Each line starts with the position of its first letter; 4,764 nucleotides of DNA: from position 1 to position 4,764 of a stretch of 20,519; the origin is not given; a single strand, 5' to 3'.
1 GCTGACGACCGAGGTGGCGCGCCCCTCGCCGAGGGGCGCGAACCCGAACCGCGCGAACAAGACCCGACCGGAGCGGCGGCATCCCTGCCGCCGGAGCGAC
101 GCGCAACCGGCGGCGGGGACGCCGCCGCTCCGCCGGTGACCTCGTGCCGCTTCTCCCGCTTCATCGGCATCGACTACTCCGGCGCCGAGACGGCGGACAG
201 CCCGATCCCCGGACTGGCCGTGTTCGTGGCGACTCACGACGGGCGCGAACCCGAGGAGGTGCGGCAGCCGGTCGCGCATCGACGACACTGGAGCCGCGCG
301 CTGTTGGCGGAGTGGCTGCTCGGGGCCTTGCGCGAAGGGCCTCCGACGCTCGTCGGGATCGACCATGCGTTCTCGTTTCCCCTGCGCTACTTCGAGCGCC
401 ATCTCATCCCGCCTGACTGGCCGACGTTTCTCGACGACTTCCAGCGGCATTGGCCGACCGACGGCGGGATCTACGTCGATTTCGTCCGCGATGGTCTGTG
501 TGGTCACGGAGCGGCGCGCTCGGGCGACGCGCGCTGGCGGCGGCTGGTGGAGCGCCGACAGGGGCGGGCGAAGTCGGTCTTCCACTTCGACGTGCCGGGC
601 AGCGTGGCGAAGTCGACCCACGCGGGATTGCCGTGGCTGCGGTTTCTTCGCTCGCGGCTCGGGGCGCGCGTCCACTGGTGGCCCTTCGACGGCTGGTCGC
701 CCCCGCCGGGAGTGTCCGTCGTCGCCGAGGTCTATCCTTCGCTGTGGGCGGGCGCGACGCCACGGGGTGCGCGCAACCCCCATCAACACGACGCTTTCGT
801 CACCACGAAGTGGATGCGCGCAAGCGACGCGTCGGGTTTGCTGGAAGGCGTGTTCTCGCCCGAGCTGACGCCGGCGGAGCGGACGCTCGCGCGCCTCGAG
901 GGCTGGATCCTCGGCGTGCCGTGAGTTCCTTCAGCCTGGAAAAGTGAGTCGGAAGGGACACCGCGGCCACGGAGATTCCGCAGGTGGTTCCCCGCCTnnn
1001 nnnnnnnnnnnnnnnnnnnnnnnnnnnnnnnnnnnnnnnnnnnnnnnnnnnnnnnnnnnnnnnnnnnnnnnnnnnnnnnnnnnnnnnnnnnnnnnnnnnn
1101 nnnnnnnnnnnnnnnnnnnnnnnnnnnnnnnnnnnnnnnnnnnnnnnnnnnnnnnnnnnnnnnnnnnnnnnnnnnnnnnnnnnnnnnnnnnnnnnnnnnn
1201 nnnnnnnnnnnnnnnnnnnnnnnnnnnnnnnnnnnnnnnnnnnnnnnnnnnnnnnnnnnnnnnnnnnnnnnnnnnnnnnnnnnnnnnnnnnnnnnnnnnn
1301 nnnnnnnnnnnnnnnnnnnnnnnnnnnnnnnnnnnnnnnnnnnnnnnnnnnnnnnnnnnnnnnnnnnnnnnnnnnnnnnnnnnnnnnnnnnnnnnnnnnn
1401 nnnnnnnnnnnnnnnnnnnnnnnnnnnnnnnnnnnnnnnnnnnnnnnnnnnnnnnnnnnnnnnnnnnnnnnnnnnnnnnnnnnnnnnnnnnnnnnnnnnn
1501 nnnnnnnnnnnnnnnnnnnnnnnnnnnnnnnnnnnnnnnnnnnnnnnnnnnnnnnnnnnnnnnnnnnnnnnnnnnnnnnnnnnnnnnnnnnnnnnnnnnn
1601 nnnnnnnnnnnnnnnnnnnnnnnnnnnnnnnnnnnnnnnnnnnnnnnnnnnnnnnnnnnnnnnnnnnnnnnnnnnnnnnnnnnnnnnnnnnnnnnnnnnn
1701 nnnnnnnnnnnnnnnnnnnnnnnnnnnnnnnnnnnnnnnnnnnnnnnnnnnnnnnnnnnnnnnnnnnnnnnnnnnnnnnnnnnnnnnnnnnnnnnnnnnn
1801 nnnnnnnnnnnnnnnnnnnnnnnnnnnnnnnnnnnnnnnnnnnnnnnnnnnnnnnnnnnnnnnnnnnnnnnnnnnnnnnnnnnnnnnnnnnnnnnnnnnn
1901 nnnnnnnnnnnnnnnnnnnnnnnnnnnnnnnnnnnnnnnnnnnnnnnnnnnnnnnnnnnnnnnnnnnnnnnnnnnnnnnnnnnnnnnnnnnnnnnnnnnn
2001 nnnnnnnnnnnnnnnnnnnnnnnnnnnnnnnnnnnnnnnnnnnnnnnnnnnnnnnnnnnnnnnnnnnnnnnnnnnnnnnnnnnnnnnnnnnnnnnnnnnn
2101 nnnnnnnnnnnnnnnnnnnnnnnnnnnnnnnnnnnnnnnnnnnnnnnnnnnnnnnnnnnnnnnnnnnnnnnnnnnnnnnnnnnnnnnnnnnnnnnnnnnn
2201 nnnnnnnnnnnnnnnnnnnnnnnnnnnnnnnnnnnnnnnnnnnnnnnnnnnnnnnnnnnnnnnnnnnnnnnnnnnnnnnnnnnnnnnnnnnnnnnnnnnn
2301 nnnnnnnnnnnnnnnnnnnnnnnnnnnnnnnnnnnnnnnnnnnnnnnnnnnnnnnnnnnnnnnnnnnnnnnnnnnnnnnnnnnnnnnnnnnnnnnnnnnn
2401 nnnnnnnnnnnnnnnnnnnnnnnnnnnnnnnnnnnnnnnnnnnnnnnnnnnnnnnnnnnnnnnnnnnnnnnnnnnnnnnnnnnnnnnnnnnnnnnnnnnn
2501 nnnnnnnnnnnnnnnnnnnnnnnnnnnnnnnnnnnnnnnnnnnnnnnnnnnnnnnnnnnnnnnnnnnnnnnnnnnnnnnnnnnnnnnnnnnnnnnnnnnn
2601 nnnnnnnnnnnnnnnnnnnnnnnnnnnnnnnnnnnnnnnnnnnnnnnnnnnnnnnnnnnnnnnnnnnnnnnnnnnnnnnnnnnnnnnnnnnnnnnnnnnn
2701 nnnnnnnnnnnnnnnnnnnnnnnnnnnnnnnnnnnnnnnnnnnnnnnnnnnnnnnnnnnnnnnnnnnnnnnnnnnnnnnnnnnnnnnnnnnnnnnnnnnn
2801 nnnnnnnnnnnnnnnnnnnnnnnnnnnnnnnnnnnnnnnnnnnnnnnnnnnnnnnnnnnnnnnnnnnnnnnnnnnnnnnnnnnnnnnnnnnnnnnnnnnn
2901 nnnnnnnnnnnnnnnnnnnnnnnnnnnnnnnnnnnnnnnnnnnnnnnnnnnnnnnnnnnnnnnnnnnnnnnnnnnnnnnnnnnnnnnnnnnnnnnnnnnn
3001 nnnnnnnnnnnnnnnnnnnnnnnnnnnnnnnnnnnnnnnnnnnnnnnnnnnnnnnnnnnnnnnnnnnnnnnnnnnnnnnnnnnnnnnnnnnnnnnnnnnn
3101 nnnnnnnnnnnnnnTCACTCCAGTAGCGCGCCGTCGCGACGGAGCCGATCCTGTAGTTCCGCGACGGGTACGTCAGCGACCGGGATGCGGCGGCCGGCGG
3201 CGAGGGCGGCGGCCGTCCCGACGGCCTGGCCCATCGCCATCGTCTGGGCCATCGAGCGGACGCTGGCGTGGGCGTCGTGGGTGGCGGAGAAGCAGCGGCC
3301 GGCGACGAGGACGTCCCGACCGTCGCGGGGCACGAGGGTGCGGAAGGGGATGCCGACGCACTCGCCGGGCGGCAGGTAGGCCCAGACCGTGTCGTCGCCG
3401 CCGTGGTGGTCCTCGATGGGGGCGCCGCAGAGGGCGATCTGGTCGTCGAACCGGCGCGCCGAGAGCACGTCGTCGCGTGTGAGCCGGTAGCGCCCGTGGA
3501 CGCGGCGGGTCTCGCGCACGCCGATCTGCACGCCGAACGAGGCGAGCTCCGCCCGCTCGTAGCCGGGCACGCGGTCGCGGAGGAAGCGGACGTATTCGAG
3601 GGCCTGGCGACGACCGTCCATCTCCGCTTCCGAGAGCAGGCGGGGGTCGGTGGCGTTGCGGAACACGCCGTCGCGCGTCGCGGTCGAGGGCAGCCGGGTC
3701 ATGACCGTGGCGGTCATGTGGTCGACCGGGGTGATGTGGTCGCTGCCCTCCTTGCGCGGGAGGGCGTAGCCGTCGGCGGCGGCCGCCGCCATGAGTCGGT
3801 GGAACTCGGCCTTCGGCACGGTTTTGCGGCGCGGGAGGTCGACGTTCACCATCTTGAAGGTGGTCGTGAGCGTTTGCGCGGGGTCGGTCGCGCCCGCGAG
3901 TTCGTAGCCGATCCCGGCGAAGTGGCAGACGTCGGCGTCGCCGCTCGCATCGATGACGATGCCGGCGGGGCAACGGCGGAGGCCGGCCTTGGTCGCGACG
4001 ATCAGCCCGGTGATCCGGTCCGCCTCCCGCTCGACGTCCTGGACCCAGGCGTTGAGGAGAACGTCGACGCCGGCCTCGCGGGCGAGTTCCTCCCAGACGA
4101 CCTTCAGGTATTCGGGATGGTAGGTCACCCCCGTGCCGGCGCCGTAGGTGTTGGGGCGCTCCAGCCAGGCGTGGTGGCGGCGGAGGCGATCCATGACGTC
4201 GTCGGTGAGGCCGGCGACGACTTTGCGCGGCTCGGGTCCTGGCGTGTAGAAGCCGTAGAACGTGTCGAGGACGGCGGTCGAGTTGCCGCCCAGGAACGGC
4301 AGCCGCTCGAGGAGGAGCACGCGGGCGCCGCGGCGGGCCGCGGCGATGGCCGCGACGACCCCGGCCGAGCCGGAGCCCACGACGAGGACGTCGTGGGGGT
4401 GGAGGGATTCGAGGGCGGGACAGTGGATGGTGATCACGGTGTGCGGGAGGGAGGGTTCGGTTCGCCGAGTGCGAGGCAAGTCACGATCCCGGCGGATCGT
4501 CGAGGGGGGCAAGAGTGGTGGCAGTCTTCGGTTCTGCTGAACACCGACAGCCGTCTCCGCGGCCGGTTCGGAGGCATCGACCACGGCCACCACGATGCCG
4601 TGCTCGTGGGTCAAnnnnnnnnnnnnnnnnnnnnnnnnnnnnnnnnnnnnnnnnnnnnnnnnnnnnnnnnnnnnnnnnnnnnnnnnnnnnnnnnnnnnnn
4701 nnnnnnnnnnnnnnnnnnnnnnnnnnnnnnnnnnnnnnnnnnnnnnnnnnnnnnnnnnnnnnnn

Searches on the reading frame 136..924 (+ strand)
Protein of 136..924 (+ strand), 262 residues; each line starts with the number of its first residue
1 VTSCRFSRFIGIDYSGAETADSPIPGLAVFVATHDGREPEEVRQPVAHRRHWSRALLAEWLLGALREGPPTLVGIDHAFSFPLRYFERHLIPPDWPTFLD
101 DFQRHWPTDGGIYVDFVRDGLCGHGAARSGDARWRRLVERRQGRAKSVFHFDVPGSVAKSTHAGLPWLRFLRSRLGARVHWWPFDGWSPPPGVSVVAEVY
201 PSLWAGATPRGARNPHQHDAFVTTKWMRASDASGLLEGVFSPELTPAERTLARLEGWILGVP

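Call 7: search_protein_families(library=pfam, proteins=[window:136-924:+], max_evalue=0.001)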
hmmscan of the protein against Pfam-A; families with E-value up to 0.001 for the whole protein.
window:136-924:+ (262 aa): 0 families

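Call 21: search_protein_families(library=ncbifam, proteins=[window:136-924:+], max_evalue=0.00001)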
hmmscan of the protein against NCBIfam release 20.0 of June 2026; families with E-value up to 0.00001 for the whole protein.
window:136-924:+ (262 aa): 1 family
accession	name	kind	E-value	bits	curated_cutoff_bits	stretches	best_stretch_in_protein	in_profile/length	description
NF011066.0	PRK14495.1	equivalog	2.1e-09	36.9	596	1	105-260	292-440/452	putative molybdopterin-guanine dinucleotide biosynthesis protein MobB/unknown domain fusion protein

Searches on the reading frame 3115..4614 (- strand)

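Call 7: search_protein_families(library=pfam, proteins=[window:3115-4614:-], max_evalue=0.001)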
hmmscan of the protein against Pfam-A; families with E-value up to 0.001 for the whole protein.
window:3115-4614:- (499 aa): 9 families
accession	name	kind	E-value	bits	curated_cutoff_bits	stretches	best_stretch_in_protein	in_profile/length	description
PF12831.13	FAD_oxidored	-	1.5e-111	374.1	27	1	75-491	1-416/416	FAD dependent oxidoreductase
PF00890.30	FAD_binding_2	-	6.4e-10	39.2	20.4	1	75-113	1-39/414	FAD binding domain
PF01266.30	DAO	-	1.5e-09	38.3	27.9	1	75-122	1-49/353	FAD dependent oxidoreductase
PF13450.12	NAD_binding_8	-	5.4e-08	33.4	21.9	1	78-113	1-36/68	NAD(P)-binding Rossmann-like domain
PF07992.20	Pyr_redox_2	-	2.2e-07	31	26.1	1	74-108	1-31/291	Pyridine nucleotide-disulphide oxidoreductase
PF01134.28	GIDA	-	3.9e-06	26.6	22.1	1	75-102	1-28/391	Glucose inhibited division protein A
PF03486.20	HI0933_like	-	5.7e-06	26.4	50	1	74-106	1-33/244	HI0933-like protein Rossmann domain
PF00070.33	Pyr_redox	-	9.2e-06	26.5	22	0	76-108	2-34/82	Pyridine nucleotide-disulphide oxidoreductase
PF01494.25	FAD_binding_3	-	0.00045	20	22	0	75-105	3-33/349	FAD binding domain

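Call 21: search_protein_families(library=ncbifam, proteins=[window:3115-4614:-], max_evalue=0.00001)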
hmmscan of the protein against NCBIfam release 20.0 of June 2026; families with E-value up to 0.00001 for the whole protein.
window:3115-4614:- (499 aa): 29 families (the best 25 are shown)
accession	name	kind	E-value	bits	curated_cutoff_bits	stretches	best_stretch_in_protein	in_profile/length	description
NF009477.0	PRK12843.1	equivalog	1.2e-11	43.8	758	1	72-114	15-57/578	FAD-dependent oxidoreductase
NF006130.0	PRK08274.1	equivalog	4.2e-11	42.3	369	1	73-113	5-47/467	FAD-dependent tricarballylate dehydrogenase TcuA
NF005882.1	PRK07843.1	equivalog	1.3e-10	40.4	788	1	74-113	2-41/547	3-oxosteroid 1-dehydrogenase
NF004789.0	PRK06134.1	subfamily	2.2e-10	39.8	747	1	74-113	13-52/581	FAD-dependent oxidoreductase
TIGR01813.1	flavo_cyto_c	subfamily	3.3e-10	39.3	285.45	1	75-113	1-40/444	flavocytochrome c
NF005511.0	PRK07121.1-4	equivalog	7.1e-09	34.6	466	1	72-140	19-83/553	FAD-binding protein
NF053677.1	Desat2ChcC2Cyan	equivalog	3.6e-08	32.2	900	1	75-113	2-40/558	4-oxocyclohex-2-ene-1-carboxylate 5-dehydrogenase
NF005510.0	PRK07121.1-3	subfamily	6.3e-08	31.8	481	1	73-141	22-89/492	FAD-binding protein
TIGR01372.1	soxA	subfamily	6.6e-08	30.8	1164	1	74-112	169-207/996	sarcosine oxidase subunit alpha family protein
NF009478.0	PRK12844.1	equivalog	7.8e-08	31.1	789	1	73-114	8-48/559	3-ketosteroid-delta-1-dehydrogenase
TIGR02032.1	GG-red-SF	subfamily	1.1e-07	31.9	158.8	0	75-106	2-33/297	geranylgeranyl reductase family protein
NF005513.0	PRK07121.1-6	equivalog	1.8e-07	30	608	1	74-141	7-70/533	FAD-binding protein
NF005064.0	PRK06481.1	equivalog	2.3e-07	29.9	542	1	74-113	62-101/506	flavocytochrome c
NF005508.0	PRK07121.1-1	equivalog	2.4e-07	29.7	537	1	74-120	21-67/497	FAD-binding protein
TIGR03997.1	mycofact_OYE_2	equivalog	4.1e-07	28.8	793.15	1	73-112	379-418/645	mycofactocin system FadH/OYE family oxidoreductase 2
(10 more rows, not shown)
